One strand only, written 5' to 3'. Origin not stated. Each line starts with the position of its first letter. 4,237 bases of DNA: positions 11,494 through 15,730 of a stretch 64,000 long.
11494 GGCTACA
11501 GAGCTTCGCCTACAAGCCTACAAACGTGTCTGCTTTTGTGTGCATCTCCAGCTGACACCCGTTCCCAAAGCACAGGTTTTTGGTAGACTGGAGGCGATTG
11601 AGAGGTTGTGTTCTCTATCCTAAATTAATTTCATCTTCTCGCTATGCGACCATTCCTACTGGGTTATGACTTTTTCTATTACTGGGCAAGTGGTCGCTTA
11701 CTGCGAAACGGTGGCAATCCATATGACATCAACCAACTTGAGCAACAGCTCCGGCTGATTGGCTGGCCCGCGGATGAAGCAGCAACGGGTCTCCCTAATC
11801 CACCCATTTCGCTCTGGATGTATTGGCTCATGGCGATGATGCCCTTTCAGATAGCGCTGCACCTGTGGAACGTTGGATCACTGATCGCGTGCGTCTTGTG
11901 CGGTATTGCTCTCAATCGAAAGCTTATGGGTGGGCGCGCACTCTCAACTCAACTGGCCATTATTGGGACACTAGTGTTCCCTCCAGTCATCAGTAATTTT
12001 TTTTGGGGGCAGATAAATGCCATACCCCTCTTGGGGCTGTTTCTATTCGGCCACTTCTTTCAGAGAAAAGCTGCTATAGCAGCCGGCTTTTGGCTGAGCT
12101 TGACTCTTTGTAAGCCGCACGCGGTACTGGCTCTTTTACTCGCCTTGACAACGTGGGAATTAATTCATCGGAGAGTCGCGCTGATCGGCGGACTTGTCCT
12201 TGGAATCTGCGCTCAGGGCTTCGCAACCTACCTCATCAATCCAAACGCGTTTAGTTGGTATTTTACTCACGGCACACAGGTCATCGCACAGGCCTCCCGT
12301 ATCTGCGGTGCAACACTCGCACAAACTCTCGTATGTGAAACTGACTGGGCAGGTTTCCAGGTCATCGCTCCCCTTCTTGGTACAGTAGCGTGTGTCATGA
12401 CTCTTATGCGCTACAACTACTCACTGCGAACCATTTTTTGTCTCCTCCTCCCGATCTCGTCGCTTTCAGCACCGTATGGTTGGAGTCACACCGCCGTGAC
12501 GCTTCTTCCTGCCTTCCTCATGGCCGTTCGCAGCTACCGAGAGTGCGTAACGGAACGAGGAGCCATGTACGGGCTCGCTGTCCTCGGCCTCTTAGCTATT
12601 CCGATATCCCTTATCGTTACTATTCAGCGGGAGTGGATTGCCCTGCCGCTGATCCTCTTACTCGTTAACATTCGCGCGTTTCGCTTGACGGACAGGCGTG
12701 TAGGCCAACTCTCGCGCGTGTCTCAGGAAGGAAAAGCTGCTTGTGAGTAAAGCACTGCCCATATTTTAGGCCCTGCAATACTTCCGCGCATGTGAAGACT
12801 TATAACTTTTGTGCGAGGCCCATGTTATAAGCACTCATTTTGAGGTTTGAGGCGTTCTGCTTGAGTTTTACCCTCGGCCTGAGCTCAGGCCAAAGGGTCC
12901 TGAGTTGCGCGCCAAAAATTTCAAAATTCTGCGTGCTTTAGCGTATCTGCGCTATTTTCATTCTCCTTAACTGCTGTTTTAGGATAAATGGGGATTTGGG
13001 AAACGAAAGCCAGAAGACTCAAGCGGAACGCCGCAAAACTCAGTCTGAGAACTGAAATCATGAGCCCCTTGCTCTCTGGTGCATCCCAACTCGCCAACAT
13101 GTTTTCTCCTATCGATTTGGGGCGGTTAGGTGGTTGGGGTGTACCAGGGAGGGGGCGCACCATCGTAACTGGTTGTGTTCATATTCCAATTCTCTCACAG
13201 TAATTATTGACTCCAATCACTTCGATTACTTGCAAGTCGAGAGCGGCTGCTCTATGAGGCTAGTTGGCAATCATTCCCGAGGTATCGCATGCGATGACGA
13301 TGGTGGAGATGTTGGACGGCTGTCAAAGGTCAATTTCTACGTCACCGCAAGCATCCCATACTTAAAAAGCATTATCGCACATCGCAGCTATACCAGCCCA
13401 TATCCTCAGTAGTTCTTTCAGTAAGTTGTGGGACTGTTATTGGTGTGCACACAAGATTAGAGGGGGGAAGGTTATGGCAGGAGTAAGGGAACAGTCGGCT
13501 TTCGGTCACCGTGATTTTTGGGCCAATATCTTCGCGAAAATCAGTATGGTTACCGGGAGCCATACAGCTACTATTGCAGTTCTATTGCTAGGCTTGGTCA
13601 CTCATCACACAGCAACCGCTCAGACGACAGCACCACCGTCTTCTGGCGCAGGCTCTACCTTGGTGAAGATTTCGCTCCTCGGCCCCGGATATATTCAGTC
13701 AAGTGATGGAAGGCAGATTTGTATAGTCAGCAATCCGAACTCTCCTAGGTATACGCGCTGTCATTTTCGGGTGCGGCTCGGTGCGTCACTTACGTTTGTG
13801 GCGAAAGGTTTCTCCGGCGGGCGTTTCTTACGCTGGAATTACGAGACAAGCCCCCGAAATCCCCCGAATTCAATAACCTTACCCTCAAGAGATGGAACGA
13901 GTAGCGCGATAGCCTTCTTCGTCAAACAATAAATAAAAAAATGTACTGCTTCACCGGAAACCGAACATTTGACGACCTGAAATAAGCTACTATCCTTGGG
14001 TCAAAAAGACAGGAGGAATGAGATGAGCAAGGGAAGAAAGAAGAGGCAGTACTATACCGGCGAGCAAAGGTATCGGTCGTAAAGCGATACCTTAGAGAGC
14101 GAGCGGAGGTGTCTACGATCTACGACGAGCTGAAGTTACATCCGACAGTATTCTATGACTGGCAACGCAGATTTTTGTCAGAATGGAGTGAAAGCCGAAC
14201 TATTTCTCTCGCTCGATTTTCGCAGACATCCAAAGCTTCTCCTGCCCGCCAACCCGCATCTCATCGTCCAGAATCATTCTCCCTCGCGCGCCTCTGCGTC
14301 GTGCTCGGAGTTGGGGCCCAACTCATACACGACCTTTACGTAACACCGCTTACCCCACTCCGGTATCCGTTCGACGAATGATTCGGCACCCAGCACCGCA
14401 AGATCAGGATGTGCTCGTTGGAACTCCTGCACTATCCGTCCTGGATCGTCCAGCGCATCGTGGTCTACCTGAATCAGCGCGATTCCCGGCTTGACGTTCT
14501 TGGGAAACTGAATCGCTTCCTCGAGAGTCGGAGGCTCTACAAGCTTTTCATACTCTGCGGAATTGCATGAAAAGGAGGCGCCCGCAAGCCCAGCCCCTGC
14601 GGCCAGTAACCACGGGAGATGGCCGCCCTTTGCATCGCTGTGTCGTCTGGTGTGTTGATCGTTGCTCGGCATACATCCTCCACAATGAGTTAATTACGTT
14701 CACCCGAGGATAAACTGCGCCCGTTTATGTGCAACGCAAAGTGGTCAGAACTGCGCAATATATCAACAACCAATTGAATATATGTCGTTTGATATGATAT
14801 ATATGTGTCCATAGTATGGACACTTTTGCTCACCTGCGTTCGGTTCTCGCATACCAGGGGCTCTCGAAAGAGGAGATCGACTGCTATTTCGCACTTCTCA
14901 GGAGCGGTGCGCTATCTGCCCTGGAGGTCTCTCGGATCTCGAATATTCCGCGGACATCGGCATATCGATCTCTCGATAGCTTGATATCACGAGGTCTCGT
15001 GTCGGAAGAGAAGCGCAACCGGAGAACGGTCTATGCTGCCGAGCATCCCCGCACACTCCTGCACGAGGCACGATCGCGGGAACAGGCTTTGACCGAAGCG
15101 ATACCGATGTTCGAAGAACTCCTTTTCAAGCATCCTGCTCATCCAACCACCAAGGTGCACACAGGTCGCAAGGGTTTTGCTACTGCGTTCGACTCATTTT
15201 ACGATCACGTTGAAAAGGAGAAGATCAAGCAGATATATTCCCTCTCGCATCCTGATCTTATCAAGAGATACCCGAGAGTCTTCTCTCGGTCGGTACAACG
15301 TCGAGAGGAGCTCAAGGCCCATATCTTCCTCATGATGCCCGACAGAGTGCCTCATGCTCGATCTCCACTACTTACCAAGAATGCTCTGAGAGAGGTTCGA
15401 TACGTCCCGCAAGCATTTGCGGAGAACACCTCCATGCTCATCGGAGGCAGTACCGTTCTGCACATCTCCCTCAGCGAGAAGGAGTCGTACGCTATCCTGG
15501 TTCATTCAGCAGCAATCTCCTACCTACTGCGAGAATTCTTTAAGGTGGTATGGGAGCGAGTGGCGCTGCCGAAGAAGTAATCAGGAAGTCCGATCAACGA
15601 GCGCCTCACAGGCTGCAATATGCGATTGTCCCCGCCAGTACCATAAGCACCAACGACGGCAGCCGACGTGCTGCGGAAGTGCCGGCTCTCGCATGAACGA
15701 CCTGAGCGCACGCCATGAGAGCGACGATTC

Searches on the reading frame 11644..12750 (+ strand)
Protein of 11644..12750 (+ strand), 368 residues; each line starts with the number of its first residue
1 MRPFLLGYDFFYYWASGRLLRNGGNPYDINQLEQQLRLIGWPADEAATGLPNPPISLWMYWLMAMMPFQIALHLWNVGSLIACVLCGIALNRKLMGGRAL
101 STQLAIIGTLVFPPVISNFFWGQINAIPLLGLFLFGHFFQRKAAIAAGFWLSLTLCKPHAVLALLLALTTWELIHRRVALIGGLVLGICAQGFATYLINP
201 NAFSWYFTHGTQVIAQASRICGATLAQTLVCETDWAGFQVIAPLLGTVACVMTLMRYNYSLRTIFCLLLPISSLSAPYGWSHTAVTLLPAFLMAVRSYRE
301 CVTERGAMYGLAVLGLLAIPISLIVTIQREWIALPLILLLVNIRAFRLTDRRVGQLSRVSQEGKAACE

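Call 38: search_protein_families(library=pfam, proteins=[window:11644-12750:+], max_evalue=0.001)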
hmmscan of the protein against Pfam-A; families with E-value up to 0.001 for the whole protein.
window:11644-12750:+ (368 aa): 1 family
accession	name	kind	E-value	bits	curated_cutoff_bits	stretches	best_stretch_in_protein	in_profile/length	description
PF09594.16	GT87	-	4.3e-11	43.5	25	1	52-255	3-213/237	Glycosyltransferase family 87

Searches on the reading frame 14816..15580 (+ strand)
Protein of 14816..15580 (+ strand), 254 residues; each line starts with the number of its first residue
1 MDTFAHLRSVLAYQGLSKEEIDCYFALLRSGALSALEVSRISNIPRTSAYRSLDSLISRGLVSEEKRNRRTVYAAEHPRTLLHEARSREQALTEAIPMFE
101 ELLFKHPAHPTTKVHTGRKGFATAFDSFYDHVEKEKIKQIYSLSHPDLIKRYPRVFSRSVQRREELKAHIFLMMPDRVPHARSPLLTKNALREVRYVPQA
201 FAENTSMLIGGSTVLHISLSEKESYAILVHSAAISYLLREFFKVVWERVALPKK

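Call 38: search_protein_families(library=pfam, proteins=[window:14816-15580:+], max_evalue=0.001)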
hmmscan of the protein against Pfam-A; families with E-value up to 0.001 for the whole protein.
window:14816-15580:+ (254 aa): 2 families
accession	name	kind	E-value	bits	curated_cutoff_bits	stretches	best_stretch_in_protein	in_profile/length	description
PF01978.25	TrmB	-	1.1e-17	64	25.6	1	15-78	5-67/68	Sugar-specific transcriptional regulator TrmB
PF09339.16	HTH_IclR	-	0.00011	22.4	22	1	31-64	17-50/52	IclR helix-turn-helix domain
